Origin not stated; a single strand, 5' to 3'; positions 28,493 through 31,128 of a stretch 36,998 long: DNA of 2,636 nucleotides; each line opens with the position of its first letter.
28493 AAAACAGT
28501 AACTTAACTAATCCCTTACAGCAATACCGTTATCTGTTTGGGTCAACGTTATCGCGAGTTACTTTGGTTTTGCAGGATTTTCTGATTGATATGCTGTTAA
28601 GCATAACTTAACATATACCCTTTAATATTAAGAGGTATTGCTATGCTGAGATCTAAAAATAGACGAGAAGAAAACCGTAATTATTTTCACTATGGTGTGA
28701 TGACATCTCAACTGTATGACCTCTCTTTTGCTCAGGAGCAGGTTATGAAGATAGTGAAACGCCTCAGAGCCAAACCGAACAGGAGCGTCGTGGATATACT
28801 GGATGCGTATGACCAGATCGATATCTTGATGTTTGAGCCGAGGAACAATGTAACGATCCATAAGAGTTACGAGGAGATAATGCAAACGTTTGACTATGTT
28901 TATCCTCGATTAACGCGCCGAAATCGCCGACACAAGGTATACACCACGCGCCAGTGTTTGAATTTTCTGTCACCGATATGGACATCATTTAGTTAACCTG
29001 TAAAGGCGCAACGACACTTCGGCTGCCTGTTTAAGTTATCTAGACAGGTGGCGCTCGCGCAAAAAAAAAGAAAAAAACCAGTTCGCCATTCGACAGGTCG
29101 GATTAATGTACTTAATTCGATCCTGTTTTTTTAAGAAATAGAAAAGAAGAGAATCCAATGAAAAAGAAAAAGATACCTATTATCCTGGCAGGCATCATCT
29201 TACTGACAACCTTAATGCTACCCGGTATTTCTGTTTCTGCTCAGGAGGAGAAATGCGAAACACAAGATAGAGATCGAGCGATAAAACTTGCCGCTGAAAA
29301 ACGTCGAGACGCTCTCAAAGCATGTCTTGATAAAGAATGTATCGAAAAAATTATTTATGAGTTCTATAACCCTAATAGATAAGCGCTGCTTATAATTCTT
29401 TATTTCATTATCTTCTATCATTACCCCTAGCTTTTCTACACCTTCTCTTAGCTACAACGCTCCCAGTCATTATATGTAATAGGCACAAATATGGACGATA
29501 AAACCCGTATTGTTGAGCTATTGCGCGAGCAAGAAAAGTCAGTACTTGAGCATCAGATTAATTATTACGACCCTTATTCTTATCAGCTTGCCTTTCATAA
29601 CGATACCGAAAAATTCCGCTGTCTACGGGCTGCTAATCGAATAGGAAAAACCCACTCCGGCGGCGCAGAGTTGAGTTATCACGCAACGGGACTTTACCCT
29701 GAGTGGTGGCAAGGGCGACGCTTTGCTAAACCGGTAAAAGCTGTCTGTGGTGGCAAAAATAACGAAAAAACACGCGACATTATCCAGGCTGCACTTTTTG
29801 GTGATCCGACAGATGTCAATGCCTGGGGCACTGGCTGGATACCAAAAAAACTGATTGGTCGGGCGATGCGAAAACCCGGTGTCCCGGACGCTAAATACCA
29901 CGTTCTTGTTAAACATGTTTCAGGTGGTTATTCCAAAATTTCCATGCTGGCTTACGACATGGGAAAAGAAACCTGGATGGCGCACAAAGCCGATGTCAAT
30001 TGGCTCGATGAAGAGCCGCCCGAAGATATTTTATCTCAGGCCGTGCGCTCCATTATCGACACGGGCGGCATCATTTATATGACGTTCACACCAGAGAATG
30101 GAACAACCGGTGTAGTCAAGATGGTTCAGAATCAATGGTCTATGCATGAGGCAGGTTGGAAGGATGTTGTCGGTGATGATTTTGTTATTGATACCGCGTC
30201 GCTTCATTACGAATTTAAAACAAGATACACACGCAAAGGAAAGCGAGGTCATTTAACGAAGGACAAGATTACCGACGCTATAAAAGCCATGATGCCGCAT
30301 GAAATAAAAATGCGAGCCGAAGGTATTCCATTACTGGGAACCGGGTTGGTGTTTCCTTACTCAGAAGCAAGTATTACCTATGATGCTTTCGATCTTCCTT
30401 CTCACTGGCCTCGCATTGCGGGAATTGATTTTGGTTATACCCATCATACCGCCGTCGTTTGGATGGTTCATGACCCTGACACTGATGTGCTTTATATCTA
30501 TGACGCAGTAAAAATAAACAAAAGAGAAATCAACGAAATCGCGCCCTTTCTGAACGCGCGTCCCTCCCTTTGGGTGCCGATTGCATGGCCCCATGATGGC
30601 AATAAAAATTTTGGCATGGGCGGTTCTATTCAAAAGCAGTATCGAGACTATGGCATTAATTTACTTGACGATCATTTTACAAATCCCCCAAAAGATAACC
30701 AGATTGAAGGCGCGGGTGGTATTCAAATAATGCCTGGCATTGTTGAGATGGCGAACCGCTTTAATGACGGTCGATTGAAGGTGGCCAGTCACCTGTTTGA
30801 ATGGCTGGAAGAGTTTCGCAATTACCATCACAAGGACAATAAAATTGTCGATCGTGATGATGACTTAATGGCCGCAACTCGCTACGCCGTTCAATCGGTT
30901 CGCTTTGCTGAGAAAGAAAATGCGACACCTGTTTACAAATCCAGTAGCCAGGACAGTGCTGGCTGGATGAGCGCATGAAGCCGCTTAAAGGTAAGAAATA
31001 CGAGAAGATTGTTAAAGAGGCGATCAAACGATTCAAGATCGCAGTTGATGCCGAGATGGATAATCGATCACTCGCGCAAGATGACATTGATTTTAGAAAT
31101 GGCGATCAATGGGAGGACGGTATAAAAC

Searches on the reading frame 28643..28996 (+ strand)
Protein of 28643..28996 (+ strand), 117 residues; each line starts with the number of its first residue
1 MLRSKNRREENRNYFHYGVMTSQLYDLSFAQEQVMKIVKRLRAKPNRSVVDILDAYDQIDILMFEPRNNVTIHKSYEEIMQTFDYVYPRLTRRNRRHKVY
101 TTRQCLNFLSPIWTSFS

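Call 11: search_protein_families(library=pfam, proteins=[window:28643-28996:+], max_evalue=0.01)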
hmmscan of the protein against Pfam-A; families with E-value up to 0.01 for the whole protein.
window:28643-28996:+ (117 aa): 0 families

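Call 12: search_protein_families(library=phrogs, proteins=[window:28643-28996:+], max_evalue=0.001)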
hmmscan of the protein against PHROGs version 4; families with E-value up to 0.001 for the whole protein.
window:28643-28996:+ (117 aa): 0 families

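Call 64: search_protein_families(library=ncbifam, proteins=[window:28643-28996:+], max_evalue=0.01)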
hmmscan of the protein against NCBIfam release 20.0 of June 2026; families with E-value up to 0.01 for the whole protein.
window:28643-28996:+ (117 aa): 0 families

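Call 65: search_protein_families(library=pfam, proteins=[window:28643-28996:+], max_evalue=5)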
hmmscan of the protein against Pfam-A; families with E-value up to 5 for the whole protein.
window:28643-28996:+ (117 aa): 0 families

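Call 84: search_solved_structures(query=window:28643-28996:+, max_evalue=5)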
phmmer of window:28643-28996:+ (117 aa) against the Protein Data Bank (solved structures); distinct sequences matched with E-value up to 5: 6.
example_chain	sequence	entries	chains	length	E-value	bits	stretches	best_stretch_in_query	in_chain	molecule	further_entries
7vg7_B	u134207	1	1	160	0.21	14.8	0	25-61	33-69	Uteroglobin,PB1m6A9 peptide,Uteroglobin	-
1v8j_A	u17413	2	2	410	0.23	14.7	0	3-59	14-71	Kinesin-like protein KIF2C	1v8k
5xja_A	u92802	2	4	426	0.26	14.5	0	3-58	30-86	Kinesin-like protein KIF2C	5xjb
7vf3_B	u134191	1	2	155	0.31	14.3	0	25-59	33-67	Uteroglobin,PB1m7 peptide,Uteroglobin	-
8ssf_A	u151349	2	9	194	1.2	12.4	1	29-72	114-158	RNA-free ribonuclease P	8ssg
8kda_E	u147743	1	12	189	1.2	12.4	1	29-70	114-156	RNA-free ribonuclease P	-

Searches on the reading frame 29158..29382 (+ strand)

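Call 36: search_protein_families(library=phrogs, proteins=[window:29158-29382:+], max_evalue=0.01)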
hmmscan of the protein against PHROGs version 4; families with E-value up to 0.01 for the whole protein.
window:29158-29382:+ (74 aa): 1 family
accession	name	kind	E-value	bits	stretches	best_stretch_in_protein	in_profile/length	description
phrog_13160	-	unknown function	0.0094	17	1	2-56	20-68/139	-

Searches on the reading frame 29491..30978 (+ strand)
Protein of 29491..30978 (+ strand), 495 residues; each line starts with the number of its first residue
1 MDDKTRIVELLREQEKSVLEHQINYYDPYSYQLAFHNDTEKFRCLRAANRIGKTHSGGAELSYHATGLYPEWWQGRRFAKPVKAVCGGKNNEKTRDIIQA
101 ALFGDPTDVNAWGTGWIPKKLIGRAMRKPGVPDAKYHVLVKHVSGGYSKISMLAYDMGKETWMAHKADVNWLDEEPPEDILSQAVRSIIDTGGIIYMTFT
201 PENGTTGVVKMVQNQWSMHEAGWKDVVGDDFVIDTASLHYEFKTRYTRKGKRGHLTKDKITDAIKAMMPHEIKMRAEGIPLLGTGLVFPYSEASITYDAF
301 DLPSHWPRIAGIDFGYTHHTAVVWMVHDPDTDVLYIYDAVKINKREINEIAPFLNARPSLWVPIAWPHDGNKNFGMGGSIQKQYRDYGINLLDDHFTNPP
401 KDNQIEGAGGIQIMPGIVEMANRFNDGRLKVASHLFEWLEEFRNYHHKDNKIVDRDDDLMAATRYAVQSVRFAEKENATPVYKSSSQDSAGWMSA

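Call 36: search_protein_families(library=phrogs, proteins=[window:29491-30978:+], max_evalue=0.01)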
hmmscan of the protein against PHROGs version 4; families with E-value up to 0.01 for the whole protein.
window:29491-30978:+ (495 aa): 5 families
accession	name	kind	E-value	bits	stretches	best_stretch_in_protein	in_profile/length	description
phrog_31467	-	unknown function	9.9e-40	137.6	1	29-225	42-249/261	-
phrog_5653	-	head and packaging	3.1e-24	86.8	1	284-479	7-189/199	terminase large subunit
phrog_2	-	head and packaging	8.1e-24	85.4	1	24-477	262-600/807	terminase large subunit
phrog_30463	-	unknown function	8.4e-09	37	1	408-474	10-77/101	-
phrog_6672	-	head and packaging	0.0064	17.1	0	437-474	88-133/145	terminase large subunit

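Call 53: search_dna_similar(query=window:29491-30978:+, collection=phages, mode=protein, max_rows=12)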
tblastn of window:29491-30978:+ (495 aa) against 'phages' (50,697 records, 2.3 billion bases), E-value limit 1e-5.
Records with a match: 422; places in all: 426; records where one place covers at least 80% of the query: 401.
Best place of each record, by identity: <60% 422.
By first word of the organism name: Pseudomonas 111; Escherichia 101; Salmonella 98; Vibrio 18; Aeromonas 11; Caudoviricetes 10; Proteus 10; Enterobacteria 10; Arthrobacter 8; Cronobacter 6; and 20 more.
By host as written in the record: Escherichia coli 62; Pseudomonas aeruginosa 39; - 34; Salmonella enterica subsp. enterica serovar Typhimurium 21; Salmonella sp. 17; Pseudomonas aeruginosa PAO1 16; Salmonella enterica 11; Pseudomonas sp. 9; and 124 more.
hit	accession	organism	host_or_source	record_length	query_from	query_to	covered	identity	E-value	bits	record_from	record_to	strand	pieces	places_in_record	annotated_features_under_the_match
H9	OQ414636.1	Pelagibacter phage EXVC032P Baldr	Candidadtus Pelagibacter sp. HTCC1062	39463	2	481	97%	43.3%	2e-125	408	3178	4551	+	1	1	terminase large subunit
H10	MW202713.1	Caudoviricetes sp.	Manatee Spring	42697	1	492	99%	38.8%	3e-105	350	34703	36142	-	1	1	large terminase protein | putative pyridoxal phosphate-dependent enzyme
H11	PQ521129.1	Photobacterium phage PhCF1.2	Photobacterium ganghwense CF1.2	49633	1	473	96%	39.6%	2e-103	345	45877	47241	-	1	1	terminase large subunit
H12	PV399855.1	Vibrio phage Ph19S9E2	Vibrio parahaemolyticus vp19S9E2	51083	1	469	95%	39.6%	4e-105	350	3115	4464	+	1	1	record has no annotation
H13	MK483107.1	Vibrio phage vB_VpP_BA6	Vibrio parahaemolyticus 23201444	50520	1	469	95%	39.4%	6e-105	349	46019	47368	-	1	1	terminase large subunit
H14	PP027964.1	Vibrio phage VpP_43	Vibrio parahaemolyticus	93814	1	469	95%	39.2%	1e-104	348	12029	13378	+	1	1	record has no annotation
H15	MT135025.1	Vibrio phage V07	Vibrio parahaemolyticus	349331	1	469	95%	39.2%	2e-104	348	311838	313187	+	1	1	terminase large subunit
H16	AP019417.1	Vibrio phage KIT05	Vibrio parahaemolyticus ATCC 17802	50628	1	469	95%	39.2%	2e-104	348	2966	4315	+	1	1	terminase large subunit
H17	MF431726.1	Vibrio phage vB_ValP_IME271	Vibrio alginolyticus IME271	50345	1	469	95%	39.2%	2e-104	347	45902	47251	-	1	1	terminase large subunit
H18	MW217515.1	Vibrio phage VpJYP1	Vibrio parahaemolyticus CCTCC AB 2014205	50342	1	469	95%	39.2%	3e-104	347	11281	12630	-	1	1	terminase large subunit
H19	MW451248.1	Vibrio phage VP506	Vibrio parahaemolyticus VP506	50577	1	469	95%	39.0%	1e-104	348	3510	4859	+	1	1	record has no annotation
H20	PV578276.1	Vibrio phage phivp506_24CJH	Vibrio parahaemolyticus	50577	1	469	95%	39.0%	1e-104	348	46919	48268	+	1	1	DNA packaging protein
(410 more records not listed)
